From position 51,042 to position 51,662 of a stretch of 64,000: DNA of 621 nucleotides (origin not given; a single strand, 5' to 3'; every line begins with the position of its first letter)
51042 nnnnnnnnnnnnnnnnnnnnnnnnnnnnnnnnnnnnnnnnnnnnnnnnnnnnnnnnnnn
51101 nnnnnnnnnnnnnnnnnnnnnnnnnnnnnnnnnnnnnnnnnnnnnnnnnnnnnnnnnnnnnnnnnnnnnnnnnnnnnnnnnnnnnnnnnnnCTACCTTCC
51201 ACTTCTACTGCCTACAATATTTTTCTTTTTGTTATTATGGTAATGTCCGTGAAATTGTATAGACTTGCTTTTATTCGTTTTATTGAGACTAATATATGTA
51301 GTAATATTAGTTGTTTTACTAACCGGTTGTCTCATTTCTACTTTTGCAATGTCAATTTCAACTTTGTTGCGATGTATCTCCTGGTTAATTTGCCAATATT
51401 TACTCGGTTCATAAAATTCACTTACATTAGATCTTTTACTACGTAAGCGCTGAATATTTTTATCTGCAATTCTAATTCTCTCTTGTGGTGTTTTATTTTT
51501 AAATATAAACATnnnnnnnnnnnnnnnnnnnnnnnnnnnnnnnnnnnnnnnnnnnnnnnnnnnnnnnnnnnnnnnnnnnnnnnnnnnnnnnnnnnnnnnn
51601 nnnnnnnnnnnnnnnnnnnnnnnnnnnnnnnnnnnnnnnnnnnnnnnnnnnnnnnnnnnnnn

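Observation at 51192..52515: Stand-alone RNase III-like enzyme with two dsRBDs plus a small basic partner in a defence-type island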

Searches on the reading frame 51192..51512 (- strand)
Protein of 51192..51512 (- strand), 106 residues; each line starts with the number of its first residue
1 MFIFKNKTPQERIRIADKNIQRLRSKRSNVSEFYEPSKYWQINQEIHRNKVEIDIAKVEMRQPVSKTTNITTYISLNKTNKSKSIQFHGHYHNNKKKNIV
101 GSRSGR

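Call 5: search_protein_families(library=pfam, proteins=[window:51192-51512:-], max_evalue=0.01)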
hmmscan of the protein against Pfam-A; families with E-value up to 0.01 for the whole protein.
window:51192-51512:- (106 aa): 1 family
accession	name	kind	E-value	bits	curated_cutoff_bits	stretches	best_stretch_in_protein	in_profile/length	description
PF24074.1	DUF7366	-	0.0033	18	27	1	4-37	20-50/78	Domain of unknown function (DUF7366)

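Call 6: search_protein_families(library=padloc, proteins=[window:51192-51512:-], max_evalue=0.01)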
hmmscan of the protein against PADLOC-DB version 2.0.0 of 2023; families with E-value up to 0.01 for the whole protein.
window:51192-51512:- (106 aa): 0 families

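Call 7: search_protein_families(library=ncbifam, proteins=[window:51192-51512:-], max_evalue=0.01)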
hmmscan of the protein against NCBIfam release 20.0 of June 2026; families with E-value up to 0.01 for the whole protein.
window:51192-51512:- (106 aa): 0 families

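Call 8: search_protein_families(library=phrogs, proteins=[window:51192-51512:-], max_evalue=0.01)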
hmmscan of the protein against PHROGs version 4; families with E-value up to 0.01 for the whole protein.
window:51192-51512:- (106 aa): 1 family
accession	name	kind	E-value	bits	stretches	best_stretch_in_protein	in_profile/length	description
phrog_555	-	unknown function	0.0038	18.5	1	4-37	20-50/78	-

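Call 37: find_homologous_proteins(query=A2, max_evalue=0.001)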
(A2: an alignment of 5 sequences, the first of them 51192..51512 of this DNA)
Query A2 (5 sequences) (106 aa, profile of the alignment): 45 proteins with E <= 0.001 among 237 candidates.
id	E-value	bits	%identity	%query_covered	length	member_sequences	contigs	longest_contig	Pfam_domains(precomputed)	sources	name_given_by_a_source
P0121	8.8e-52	192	80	92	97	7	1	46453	-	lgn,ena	-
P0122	4.8e-50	186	100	100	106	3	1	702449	-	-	-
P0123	3.2e-49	184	88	92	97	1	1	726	-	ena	-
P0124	7.0e-48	179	59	91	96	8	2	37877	-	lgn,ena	-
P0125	1.4e-46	175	82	92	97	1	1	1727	-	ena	-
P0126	9.9e-44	166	59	91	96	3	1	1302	-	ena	-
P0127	4.1e-43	164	73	92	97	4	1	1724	-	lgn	-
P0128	8.4e-42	160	71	92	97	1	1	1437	-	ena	-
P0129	6.0e-38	147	73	89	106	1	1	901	-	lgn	-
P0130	2.5e-35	139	55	92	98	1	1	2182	-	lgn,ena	-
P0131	1.4e-34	137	55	92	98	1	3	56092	-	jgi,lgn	-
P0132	9.4e-32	128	58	87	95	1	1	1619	-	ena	-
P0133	2.9e-31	126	52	92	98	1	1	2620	-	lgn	-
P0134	3.5e-31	126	51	92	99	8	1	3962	-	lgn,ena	-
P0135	4.6e-31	125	57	87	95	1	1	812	-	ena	-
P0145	1.1e-28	118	51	91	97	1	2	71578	-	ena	-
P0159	5.4e-19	87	39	88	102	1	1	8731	-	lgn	-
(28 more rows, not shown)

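Call 38: find_encoding_contigs(protein=P0131, flank=8000, max_places=2)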
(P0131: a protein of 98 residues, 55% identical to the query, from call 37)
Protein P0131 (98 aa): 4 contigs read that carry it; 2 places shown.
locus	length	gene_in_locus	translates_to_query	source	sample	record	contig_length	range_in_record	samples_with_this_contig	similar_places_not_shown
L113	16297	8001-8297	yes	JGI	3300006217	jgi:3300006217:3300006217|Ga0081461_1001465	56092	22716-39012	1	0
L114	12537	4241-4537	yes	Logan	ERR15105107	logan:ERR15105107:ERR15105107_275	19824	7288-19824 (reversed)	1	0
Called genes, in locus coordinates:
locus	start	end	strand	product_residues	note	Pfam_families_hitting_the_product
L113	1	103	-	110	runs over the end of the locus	PF13630:SdpI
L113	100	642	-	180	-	-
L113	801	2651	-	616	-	PF19543:GH123_N (faint), PF22680:Glyco_hydro_123_N_2, PF13320:GH123_cat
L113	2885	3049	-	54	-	-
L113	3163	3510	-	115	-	-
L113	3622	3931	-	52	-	-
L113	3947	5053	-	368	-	PF11185:DUF2971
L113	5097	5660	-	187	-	-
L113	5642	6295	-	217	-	-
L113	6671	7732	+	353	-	PF14622:Ribonucleas_3_3, PF00636:Ribonuclease_3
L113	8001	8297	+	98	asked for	-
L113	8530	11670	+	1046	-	PF03118:RNA_pol_A_CTD, PF04545:Sigma70_r4 (weak)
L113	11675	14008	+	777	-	PF01507:PAPS_reduct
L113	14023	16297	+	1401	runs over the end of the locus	-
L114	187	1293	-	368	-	PF11185:DUF2971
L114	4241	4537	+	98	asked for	-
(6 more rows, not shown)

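Call 39: find_encoding_contigs(protein=P0145, flank=8000, max_places=2)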
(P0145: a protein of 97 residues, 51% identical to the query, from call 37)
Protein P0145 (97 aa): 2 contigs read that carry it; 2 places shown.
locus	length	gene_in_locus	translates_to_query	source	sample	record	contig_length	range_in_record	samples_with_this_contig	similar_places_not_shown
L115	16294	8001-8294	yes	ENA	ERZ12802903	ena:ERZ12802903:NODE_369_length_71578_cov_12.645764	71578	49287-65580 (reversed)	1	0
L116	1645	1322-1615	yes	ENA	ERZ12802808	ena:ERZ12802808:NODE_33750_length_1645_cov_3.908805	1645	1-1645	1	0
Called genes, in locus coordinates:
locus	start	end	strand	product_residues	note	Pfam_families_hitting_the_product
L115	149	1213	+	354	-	PF02784:Orn_Arg_deC_N (faint)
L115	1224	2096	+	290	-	PF04055:Radical_SAM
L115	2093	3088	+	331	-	PF02540:NAD_synthase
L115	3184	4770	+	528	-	-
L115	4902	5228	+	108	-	-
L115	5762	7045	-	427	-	PF01637:ATPase_2 (weak), PF07693:KAP_NTPase, PF13401:AAA_22 (weak)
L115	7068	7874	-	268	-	-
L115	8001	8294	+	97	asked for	-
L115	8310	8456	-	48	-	-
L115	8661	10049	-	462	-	PF14659:Phage_int_SAM_3, PF22022:Phage_int_M, PF00589:Phage_integrase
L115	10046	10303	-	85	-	-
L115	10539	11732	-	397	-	PF18555:MobL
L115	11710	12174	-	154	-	-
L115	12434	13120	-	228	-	-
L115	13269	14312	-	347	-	PF09479:Flg_new, PF13306:LRR_5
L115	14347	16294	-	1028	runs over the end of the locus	PF04851:ResIII, PF00270:DEAD (weak), PF19778:RE_endonuc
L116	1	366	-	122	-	?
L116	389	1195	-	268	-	-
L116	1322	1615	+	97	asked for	-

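Call 40: find_encoding_contigs(protein=P0159, flank=8000, max_places=2)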
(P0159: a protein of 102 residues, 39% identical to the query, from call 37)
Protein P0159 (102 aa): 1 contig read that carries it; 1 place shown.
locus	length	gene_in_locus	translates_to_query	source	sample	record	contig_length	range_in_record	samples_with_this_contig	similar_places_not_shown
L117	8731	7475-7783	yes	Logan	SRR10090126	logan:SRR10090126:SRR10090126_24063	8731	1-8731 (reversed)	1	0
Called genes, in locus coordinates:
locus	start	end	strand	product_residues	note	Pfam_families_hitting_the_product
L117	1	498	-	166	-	?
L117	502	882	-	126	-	-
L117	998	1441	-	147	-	-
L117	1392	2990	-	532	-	-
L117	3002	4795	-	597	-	PF09479:Flg_new, PF18998:Flg_new_2 (faint), PF09479:Flg_new (weak)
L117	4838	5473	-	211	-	-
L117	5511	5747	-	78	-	-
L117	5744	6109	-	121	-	-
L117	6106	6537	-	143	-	PF09643:YopX (weak)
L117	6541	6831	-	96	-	-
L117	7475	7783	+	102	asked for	-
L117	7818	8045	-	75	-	-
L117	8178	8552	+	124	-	PF12844:HTH_19, PF13560:HTH_31 (weak), PF01381:HTH_3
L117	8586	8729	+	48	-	?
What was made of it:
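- On Type II toxin-antitoxin pair: The small protein also occurs alone (calls 39, 40).
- The small protein also occurs alone in L115/L116 and L117 (calls 39, 40).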

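Call 41: find_related_loci(query=A2, collection=metagenome_contigs, flank=6000)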
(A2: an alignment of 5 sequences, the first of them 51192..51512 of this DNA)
Query A2 (106 aa) in metagenome_contigs; peptide patterns used: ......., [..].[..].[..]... (x = any residue, [..] = any of these).
374 stretches matched a pattern; 1 encode a relative of the query (tblastn E <= 1e-3); 1 distinct loci.
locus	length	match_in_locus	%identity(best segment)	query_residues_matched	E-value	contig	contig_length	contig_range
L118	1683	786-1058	56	1-92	2e-28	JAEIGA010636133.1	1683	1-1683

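Call 42: find_related_loci(query=A2, collection=viral_contigs, flank=6000)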
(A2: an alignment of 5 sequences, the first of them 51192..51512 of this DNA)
Query A2 (106 aa) in viral_contigs; peptide patterns used: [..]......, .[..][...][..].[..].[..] (x = any residue, [..] = any of these).
79 stretches matched a pattern, but none encodes a relative of the query by tblastn (E <= 1e-3).
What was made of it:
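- Tried and rejected: Searches for the small protein found one metagenome locus and no viral locus (calls 41, 42).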

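Call 65: predict_structure(alignment_id=A3)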
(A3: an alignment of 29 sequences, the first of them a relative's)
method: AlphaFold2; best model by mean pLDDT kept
length: 106 residues; sequences in the alignment: 29
mean_pLDDT: 73.1   pTM: 0.53
mean pLDDT of the five models: 73.1, 72.7, 72.2, 71.8, 69.8
residues with pLDDT >= 90: 51; 70-90: 6; 50-70: 14; < 50: 35
segments of 3 or more residues with pLDDT < 50: 67-84, 93-106
pLDDT, mean of each block of 10 residues (from residue 1): 71 97 97 97 98 94 60 40 49 46 44
secondary structure, 60 per line:
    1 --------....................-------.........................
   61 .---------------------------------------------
elements in order: H9-28 H36-61

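Call 69: fold_search(model_id=the predicted structure, library=pdb)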
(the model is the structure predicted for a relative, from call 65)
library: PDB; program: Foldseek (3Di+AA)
matches with E <= 10: 177; with E <= 0.001: 0
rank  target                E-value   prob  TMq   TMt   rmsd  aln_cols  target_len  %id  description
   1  3sjb_D                7.3e-01  0.99  0.49  0.71   1.1        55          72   16  Crystal structure of S. cerevisiae Get3 in the open state in complex with Get1 cytosolic domain (released 2011-07-06)
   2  3sjb_C                1.0e+00  0.99  0.49  0.80   1.1        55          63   16  Crystal structure of S. cerevisiae Get3 in the open state in complex with Get1 cytosolic domain (released 2011-07-06)
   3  6so5_C                1.3e+00  0.84  0.41  0.31   2.6        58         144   16  Homo sapiens WRB/CAML heterotetramer in complex with a TRC40 dimer (released 2020-09-09)
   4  3b2e_F                1.4e+00  0.97  0.46  0.76   1.0        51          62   18  Crystal structure of S. cerevisiae Get3 in the open conformation in complex with Get1 cytosolic domain (released 2012-06-27)
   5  2lf0_MODEL_1_A        1.7e+00  0.84  0.42  0.38   3.1        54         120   20  Solution structure of sf3636, a two-domain unknown function protein from Shigella flexneri 2a, determined by j (released 2011-07-13)
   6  8cqz_B                1.8e+00  0.93  0.49  0.75   1.9        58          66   17  Homo sapiens Get3 in complex with the Get1 cytoplasmic domain (released 2023-11-29)
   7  3sja_C                1.9e+00  0.93  0.47  0.77   1.5        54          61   17  Crystal structure of S. cerevisiae Get3 in the open state in complex with Get1 cytosolic domain (released 2011-07-06)
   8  5frg_MODEL_1_A        1.9e+00  0.66  0.44  0.45   6.0        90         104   16  The NMR Structure of the Cdc42-interacting region of TOCA1 (released 2016-05-04)
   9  3b2e_E                2.0e+00  0.94  0.46  0.71   1.0        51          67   18  Crystal structure of S. cerevisiae Get3 in the open conformation in complex with Get1 cytosolic domain (released 2012-06-27)
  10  3b2e_H                2.2e+00  0.93  0.44  0.71   1.0        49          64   18  Crystal structure of S. cerevisiae Get3 in the open conformation in complex with Get1 cytosolic domain (released 2012-06-27)
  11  8cr1_C                2.2e+00  0.51  0.38  0.17   2.8        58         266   17  Homo sapiens Get1/Get2 heterotetramer in complex with a Get3 dimer (released 2023-11-29)
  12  3zs8_C                2.3e+00  0.94  0.49  0.76   1.1        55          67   16  S. cerevisiae Get3 complexed with a cytosolic Get1 fragment (released 2011-09-07)
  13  3b2e_G                2.6e+00  0.90  0.46  0.71   1.0        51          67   18  Crystal structure of S. cerevisiae Get3 in the open conformation in complex with Get1 cytosolic domain (released 2012-06-27)
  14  4nkg_B                2.6e+00  0.28  0.32  0.47   4.4        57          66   21  Crystal structure of SspH1 LRR domain in complex PKN1 HR1b domain (released 2013-12-11)
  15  7oyd_h                2.6e+00  0.21  0.34  0.30   5.4        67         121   18  Cryo-EM structure of a rabbit 80S ribosome with zebrafish Dap1b (released 2022-07-20)
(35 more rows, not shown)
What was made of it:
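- Its fold, a helical hairpin, is uninformative (call 69).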
